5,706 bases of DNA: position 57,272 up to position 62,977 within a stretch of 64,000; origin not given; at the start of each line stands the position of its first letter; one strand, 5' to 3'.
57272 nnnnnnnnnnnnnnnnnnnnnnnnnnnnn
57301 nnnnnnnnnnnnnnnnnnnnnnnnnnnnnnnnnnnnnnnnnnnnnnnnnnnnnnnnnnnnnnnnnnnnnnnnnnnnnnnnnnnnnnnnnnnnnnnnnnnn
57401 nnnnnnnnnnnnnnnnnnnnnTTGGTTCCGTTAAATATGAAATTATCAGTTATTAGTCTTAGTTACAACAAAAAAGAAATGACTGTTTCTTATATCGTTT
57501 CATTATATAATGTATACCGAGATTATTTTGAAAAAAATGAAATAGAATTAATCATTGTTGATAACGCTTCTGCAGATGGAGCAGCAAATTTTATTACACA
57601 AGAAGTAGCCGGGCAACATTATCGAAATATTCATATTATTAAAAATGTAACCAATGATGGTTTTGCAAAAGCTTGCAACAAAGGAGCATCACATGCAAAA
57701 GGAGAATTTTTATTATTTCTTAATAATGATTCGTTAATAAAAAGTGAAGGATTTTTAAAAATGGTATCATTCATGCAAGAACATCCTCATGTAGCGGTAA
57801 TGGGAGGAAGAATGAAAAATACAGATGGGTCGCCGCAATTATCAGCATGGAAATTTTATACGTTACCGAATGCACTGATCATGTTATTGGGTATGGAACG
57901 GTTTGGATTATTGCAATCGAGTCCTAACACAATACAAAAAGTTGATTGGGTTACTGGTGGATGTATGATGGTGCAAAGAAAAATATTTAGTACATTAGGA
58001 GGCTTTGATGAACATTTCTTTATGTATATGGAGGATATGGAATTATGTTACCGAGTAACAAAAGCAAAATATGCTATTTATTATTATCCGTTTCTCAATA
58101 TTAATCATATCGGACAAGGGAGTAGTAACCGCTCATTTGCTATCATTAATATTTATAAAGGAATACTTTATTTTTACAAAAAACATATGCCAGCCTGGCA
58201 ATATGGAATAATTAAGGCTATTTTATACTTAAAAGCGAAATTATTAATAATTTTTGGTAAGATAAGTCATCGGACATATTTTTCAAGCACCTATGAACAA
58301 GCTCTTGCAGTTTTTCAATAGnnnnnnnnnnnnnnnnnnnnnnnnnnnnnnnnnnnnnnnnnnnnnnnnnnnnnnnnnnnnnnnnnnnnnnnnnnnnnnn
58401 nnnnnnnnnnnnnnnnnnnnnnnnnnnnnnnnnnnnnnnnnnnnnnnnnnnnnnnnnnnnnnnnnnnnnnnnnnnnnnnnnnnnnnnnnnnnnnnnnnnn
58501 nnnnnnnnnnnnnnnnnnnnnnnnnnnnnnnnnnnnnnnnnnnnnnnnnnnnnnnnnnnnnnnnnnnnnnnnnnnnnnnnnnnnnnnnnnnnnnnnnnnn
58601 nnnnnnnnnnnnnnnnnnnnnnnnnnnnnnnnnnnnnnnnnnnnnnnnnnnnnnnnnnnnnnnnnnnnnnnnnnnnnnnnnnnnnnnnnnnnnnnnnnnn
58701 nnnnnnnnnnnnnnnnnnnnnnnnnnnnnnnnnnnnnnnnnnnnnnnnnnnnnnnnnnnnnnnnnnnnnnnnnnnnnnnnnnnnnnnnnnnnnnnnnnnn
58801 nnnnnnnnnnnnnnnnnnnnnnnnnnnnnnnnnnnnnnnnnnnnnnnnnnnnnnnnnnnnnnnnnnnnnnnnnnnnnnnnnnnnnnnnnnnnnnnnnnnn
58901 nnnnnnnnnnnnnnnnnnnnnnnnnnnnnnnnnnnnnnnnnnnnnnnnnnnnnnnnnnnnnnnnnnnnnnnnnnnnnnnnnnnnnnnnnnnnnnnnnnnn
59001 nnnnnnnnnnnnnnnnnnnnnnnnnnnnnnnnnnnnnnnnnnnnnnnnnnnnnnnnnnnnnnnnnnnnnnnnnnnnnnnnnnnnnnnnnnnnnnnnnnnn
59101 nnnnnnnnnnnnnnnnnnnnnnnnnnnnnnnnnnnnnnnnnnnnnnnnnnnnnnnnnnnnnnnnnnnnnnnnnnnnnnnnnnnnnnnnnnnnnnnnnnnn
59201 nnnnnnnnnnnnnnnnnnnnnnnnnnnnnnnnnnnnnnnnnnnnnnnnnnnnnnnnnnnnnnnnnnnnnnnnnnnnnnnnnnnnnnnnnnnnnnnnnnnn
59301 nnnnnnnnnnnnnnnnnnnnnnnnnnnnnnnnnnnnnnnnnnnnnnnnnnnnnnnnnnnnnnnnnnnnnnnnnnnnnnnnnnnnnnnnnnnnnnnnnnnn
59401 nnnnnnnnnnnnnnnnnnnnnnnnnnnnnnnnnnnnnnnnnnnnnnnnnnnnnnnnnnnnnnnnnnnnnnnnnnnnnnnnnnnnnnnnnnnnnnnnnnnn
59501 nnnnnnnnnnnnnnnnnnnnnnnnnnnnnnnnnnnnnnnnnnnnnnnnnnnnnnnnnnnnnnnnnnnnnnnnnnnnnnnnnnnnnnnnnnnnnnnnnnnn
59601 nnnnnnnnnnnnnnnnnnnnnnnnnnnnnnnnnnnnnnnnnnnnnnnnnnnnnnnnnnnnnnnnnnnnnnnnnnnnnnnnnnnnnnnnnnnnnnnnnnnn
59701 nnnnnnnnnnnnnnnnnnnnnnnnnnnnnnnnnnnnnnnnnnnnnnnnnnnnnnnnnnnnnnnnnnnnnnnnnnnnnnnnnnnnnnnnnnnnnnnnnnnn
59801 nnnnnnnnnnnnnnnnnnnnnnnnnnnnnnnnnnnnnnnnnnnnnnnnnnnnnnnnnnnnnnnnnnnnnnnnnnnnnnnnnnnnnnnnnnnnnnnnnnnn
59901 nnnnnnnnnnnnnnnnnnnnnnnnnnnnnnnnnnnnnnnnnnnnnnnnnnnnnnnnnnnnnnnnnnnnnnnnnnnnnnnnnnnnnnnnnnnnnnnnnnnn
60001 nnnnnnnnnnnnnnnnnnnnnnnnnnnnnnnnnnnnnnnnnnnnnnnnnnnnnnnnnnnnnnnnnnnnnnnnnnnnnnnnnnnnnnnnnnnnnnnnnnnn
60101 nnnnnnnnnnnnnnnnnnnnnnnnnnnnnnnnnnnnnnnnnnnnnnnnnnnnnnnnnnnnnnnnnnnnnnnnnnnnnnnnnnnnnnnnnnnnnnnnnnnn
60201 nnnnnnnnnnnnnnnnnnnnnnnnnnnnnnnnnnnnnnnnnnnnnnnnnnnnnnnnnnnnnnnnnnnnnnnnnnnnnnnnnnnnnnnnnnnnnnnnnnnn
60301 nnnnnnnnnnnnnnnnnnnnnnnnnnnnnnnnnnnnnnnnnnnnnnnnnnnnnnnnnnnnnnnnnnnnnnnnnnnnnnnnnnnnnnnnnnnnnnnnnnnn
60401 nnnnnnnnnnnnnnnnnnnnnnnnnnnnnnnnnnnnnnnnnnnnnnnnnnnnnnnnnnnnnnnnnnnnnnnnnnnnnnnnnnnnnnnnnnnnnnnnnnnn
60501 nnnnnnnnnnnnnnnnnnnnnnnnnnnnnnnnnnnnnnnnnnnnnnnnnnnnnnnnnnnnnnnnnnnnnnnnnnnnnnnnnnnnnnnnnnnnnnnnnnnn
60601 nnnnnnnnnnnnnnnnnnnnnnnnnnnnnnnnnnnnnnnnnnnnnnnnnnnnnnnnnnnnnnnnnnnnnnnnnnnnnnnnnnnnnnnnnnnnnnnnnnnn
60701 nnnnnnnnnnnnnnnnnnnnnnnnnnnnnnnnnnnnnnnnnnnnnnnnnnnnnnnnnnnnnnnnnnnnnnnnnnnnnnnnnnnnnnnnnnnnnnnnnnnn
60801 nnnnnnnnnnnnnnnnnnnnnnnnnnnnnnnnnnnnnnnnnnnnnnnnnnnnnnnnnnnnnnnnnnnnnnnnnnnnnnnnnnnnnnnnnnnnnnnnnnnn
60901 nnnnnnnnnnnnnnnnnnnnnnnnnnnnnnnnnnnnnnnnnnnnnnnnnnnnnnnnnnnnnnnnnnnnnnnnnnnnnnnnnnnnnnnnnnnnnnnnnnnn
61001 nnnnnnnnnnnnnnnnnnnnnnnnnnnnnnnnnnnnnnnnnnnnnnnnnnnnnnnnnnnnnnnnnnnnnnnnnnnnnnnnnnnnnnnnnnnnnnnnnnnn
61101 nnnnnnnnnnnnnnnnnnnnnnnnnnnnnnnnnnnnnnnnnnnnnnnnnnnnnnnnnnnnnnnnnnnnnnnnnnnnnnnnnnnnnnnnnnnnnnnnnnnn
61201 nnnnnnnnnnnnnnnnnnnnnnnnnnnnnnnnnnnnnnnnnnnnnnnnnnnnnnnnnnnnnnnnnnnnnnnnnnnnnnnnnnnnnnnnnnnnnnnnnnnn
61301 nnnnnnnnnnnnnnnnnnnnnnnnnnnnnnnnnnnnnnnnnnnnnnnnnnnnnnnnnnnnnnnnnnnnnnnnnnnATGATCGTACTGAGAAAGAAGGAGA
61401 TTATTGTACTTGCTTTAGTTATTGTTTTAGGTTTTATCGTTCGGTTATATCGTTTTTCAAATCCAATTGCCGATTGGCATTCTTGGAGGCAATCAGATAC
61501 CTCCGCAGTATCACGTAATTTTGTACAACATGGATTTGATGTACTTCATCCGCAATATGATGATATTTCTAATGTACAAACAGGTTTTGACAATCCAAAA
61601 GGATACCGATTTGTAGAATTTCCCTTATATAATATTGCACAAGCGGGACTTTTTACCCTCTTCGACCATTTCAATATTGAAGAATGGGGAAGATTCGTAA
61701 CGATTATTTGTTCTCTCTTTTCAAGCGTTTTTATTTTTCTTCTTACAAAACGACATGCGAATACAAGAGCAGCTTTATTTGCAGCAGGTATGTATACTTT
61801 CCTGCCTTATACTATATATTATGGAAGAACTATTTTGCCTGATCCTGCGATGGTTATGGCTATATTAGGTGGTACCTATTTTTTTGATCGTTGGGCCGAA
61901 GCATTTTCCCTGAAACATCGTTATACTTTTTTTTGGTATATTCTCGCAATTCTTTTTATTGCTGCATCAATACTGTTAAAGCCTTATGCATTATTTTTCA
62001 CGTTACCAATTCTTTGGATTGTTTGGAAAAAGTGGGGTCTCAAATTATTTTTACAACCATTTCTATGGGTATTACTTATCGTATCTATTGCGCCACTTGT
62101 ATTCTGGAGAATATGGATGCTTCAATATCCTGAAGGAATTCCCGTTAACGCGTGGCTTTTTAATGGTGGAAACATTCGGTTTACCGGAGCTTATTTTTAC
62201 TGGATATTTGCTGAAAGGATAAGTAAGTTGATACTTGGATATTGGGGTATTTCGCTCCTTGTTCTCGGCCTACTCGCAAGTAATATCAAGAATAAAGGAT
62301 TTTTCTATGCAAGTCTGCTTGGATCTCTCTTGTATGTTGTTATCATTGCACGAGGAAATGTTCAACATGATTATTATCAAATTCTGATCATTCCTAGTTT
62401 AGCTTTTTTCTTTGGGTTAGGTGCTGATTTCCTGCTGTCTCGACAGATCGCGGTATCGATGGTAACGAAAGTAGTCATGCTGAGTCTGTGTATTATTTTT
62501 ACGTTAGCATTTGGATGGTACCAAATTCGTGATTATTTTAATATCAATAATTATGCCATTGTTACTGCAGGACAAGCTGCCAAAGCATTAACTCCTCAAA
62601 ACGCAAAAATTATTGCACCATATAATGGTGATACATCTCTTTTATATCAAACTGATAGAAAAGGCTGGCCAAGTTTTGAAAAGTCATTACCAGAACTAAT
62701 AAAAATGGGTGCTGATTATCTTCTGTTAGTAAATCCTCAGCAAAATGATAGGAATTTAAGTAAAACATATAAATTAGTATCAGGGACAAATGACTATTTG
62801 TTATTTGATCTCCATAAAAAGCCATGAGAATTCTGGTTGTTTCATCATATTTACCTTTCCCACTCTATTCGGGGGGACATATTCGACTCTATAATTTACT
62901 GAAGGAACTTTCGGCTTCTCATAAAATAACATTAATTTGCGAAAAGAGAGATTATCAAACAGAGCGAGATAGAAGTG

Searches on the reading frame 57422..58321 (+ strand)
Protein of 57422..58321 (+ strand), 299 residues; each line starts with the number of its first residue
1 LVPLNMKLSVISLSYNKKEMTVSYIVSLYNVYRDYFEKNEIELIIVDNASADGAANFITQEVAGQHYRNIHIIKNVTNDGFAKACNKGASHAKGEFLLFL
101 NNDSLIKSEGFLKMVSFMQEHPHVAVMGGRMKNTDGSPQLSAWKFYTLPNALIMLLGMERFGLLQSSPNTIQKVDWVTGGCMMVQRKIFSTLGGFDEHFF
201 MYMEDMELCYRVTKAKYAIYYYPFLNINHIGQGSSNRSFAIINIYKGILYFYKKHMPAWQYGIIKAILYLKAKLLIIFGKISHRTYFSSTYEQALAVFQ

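Call 14: search_protein_families(library=pfam, proteins=[window:57422-58321:+], max_evalue=0.00001)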
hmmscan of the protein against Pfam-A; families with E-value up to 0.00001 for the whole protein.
window:57422-58321:+ (299 aa): 6 families
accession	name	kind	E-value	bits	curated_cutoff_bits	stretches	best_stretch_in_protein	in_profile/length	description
PF00535.33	Glycos_transf_2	-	9.1e-23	81.5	23.3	1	9-189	1-164/168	Glycosyl transferase family 2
PF10111.15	Glyco_tranf_2_2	-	7.9e-15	55.5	27.3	1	11-218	4-205/276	Glycosyltransferase like family 2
PF13641.12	Glyco_tranf_2_3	-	1.2e-11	45.5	27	1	42-226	32-208/230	Glycosyltransferase like family 2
PF13632.12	Glyco_trans_2_3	-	7.3e-07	29.6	27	1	98-229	3-123/198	Glycosyl transferase family group 2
PF13712.12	Glyco_tranf_2_5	-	2.6e-06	27.8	27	1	74-220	34-178/210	Glycosyltransferase like family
PF02709.20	Glyco_transf_7C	-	4e-06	26.8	23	1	177-224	19-67/78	N-terminal domain of galactosyltransferase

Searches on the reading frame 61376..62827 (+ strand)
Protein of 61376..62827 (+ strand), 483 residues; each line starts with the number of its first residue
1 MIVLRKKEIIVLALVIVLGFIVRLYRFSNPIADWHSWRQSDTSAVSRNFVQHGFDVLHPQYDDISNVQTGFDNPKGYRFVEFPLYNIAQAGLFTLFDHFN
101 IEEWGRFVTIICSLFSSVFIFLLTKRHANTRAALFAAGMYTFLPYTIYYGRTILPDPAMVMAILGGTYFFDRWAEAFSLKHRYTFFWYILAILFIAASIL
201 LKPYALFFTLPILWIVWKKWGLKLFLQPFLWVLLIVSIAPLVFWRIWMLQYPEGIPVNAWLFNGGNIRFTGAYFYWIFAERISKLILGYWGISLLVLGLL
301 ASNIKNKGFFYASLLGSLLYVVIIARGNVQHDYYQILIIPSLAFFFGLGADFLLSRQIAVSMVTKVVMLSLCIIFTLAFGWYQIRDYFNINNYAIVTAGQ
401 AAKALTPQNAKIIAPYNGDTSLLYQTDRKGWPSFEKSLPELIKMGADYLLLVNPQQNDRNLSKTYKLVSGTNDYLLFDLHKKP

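Call 12: search_protein_families(library=pfam, proteins=[window:61376-62827:+], max_evalue=0.00001)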
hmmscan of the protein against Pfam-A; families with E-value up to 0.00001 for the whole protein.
window:61376-62827:+ (483 aa): 2 families
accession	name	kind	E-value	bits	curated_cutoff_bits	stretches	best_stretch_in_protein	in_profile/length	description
PF13231.12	PMT_2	-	3.2e-11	44.1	26.1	1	83-247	4-160/160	Dolichyl-phosphate-mannose-protein mannosyltransferase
PF02366.24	PMT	-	1.6e-06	28.3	22.7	1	83-236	64-220/245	Dolichyl-phosphate-mannose-protein mannosyltransferase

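Call 23: find_encoding_contigs(protein=window:61376-62827:+, flank=10000, max_places=3)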
Protein window:61376-62827:+ (483 aa): 2 contigs read that carry it; 2 places shown.
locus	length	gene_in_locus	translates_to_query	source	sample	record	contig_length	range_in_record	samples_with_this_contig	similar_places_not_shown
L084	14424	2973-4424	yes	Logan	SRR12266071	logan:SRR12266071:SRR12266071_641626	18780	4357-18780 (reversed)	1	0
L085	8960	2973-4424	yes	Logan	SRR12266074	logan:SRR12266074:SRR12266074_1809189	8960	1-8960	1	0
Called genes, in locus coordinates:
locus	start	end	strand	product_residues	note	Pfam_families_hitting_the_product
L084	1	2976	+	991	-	?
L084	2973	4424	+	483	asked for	PF02366:PMT (weak), PF13231:PMT_2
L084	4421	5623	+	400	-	PF13439:Glyco_transf_4, PF00534:Glycos_transf_1, PF13692:Glyco_trans_1_4, PF13524:Glyco_trans_1_2 (weak)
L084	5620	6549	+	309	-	PF00535:Glycos_transf_2, PF13641:Glyco_tranf_2_3, PF13632:Glyco_trans_2_3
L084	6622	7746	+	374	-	PF13439:Glyco_transf_4, PF20706:GT4-conflict (weak), PF00534:Glycos_transf_1, PF13692:Glyco_trans_1_4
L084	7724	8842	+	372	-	PF00534:Glycos_transf_1, PF13692:Glyco_trans_1_4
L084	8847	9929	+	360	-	PF00483:NTP_transferase, PF22640:ManC_GMP_beta-helix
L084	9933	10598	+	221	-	PF02397:Bac_transf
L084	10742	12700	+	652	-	PF13196:DUF4012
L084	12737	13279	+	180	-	PF11967:RecO_N, PF02565:RecO_C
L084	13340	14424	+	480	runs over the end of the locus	PF28494:GlyRS_ins_1 (faint), PF00587:tRNA-synt_2b, PF03129:HGTP_anticodon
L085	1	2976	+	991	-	?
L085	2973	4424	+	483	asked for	PF02366:PMT (weak), PF13231:PMT_2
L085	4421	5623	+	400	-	PF13439:Glyco_transf_4, PF00534:Glycos_transf_1, PF13692:Glyco_trans_1_4, PF13524:Glyco_trans_1_2 (weak)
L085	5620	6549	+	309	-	PF00535:Glycos_transf_2, PF13641:Glyco_tranf_2_3, PF13632:Glyco_trans_2_3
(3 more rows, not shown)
